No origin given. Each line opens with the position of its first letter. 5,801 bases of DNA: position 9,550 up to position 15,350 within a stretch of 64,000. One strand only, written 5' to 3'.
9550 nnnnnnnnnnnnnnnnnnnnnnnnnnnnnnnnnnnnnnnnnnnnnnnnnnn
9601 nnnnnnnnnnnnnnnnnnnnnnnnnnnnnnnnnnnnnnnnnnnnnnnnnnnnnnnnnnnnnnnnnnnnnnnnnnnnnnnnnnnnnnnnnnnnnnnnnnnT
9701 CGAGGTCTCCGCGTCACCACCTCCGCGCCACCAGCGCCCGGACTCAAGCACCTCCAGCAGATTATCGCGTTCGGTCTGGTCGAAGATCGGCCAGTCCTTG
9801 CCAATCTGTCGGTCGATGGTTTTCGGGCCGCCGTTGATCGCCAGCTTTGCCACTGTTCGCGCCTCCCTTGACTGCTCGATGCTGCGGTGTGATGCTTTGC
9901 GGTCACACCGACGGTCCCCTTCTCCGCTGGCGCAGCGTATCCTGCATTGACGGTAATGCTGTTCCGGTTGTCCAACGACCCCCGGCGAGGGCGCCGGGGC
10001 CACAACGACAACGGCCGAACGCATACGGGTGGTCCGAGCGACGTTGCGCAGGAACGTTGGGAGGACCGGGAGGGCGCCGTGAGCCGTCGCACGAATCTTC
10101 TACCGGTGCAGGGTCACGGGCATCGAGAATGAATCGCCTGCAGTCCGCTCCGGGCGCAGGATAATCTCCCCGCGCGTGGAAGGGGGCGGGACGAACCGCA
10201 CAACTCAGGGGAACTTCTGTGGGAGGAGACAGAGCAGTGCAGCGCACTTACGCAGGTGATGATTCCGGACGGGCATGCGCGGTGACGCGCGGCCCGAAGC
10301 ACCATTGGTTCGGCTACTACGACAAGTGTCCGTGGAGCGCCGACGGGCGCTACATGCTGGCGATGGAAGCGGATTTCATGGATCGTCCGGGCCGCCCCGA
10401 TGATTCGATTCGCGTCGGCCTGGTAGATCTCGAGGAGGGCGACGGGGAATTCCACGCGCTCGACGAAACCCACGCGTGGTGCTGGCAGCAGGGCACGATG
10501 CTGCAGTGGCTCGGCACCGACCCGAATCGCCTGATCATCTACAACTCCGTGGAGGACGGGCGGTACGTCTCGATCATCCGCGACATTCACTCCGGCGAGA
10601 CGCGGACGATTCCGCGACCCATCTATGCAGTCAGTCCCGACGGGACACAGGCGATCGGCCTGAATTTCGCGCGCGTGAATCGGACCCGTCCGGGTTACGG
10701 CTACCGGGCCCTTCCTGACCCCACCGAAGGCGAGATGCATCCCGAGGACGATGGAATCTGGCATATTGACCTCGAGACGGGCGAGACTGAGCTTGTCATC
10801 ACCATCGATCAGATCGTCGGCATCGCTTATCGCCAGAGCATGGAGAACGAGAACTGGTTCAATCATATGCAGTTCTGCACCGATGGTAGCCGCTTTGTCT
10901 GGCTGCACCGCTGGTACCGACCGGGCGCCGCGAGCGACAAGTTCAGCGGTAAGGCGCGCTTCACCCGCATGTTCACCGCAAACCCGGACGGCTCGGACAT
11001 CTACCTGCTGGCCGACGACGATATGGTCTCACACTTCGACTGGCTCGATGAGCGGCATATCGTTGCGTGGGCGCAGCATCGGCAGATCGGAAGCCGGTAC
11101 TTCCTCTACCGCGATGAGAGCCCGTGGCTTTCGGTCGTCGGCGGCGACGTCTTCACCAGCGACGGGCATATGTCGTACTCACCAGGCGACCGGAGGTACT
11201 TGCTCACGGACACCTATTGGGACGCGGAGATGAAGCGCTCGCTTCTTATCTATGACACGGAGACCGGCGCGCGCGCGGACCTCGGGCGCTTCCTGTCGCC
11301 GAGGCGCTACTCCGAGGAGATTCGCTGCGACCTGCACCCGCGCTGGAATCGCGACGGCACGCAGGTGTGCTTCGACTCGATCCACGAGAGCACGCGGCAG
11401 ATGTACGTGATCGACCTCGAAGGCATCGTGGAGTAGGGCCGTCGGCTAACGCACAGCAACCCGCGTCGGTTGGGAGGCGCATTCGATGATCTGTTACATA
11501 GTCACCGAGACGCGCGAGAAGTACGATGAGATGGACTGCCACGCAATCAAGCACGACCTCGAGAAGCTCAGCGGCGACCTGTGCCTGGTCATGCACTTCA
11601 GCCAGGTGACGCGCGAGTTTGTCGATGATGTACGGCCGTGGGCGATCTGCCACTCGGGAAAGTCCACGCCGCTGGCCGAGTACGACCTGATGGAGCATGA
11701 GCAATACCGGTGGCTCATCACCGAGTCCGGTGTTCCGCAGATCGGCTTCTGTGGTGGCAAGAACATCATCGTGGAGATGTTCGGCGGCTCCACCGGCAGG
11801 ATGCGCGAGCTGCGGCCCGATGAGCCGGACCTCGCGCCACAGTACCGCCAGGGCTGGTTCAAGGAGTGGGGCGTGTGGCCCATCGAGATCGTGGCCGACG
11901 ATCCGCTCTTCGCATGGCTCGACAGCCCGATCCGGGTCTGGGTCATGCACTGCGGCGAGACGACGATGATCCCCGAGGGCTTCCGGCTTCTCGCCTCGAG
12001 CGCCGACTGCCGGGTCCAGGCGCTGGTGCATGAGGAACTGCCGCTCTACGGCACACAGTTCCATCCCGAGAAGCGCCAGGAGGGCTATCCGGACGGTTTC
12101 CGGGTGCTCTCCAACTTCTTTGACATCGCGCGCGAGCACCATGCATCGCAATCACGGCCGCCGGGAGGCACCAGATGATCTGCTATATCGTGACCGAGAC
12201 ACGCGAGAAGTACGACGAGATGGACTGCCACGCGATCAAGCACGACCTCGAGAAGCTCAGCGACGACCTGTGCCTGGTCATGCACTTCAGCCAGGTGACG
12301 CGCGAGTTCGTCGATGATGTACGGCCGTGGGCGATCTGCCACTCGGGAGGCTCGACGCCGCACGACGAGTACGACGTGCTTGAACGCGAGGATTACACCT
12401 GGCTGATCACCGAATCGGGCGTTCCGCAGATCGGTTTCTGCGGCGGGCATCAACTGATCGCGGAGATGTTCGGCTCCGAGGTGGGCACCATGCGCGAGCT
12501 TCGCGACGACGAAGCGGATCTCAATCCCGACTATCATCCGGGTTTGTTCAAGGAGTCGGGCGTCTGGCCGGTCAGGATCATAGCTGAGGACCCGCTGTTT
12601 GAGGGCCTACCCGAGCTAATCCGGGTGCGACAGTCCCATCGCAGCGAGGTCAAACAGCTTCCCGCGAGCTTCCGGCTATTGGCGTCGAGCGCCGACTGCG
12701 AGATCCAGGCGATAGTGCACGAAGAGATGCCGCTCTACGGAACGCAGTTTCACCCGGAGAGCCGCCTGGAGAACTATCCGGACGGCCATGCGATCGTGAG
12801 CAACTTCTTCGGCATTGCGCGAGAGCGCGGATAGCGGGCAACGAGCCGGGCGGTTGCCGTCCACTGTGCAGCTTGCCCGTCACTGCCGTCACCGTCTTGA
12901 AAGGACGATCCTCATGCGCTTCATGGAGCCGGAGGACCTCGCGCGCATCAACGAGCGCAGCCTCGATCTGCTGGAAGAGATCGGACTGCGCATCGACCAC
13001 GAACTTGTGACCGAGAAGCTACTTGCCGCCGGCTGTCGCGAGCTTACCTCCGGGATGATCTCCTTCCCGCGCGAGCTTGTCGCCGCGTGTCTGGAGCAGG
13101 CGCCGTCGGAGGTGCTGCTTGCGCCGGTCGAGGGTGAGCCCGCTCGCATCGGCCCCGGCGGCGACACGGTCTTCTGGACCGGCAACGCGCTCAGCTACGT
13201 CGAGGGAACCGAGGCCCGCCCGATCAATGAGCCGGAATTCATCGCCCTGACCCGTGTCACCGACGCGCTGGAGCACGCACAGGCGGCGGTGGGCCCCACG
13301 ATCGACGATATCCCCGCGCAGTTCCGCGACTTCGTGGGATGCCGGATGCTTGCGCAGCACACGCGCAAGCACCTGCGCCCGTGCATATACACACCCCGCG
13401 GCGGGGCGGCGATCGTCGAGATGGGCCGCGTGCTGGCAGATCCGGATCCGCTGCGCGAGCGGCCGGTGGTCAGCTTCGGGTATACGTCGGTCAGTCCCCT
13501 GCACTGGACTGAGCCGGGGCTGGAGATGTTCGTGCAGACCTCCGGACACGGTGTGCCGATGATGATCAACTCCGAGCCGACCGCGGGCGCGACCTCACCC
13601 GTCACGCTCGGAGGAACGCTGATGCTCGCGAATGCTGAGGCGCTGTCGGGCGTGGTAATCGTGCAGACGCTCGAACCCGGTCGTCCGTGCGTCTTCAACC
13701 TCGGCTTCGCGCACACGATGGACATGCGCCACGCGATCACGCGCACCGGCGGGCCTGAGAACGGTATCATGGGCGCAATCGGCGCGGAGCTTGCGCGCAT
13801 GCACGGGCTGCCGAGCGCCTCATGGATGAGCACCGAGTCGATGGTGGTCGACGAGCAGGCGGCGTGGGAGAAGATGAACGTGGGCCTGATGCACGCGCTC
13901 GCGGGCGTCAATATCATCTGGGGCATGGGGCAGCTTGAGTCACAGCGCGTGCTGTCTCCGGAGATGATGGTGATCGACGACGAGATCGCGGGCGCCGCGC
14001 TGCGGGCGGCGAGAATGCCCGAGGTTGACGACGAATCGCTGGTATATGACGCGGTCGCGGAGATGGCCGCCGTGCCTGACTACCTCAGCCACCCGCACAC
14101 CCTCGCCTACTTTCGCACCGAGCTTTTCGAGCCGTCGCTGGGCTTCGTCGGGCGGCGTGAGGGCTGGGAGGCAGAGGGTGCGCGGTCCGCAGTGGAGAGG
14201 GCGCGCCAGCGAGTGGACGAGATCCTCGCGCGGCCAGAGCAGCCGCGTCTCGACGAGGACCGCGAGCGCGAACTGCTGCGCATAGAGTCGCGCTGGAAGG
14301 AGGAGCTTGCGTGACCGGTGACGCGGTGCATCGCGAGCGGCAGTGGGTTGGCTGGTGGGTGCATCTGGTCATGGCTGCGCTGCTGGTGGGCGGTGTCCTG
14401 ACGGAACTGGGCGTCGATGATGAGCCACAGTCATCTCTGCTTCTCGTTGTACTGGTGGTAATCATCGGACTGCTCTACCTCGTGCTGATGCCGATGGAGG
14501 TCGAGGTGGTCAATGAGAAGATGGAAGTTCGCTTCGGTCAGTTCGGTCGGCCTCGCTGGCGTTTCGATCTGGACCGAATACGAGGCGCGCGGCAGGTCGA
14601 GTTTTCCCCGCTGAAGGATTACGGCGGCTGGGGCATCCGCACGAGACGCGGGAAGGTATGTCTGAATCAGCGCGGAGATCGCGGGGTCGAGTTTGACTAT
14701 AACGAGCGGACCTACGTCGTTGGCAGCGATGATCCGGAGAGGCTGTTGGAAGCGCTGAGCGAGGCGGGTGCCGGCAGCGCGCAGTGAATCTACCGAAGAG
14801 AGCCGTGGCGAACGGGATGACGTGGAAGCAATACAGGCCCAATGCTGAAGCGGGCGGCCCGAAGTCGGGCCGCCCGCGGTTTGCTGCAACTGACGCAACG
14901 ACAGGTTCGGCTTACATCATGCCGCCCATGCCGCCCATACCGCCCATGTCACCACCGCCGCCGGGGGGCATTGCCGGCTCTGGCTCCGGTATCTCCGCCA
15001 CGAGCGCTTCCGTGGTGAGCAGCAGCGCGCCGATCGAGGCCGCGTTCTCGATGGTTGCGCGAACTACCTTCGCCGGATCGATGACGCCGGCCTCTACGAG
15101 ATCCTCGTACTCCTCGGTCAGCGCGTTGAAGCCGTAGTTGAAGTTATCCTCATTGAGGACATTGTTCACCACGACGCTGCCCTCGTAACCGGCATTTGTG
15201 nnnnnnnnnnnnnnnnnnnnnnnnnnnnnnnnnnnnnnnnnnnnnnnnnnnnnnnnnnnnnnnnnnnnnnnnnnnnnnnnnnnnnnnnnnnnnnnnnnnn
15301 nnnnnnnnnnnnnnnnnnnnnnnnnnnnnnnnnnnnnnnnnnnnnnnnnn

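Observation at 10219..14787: Candidate undescribed operon: orphan MttB-family methyltransferase with two tandem C26-like amidotransferases, an Ogl-like beta-propeller and a membrane bPH protein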

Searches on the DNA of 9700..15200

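Call 111: search_rna_families(source=window, start=9700, end=15200, threshold=evalue, max_evalue=1)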
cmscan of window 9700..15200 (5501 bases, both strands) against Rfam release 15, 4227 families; matches with E-value up to 1: 1.
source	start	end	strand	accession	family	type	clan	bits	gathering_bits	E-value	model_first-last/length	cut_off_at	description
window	13829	13928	+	RF02510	PYLIS_3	Cis-reg;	-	20.4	38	0.56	1-100/100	no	Pyrrolysine insertion sequence mttB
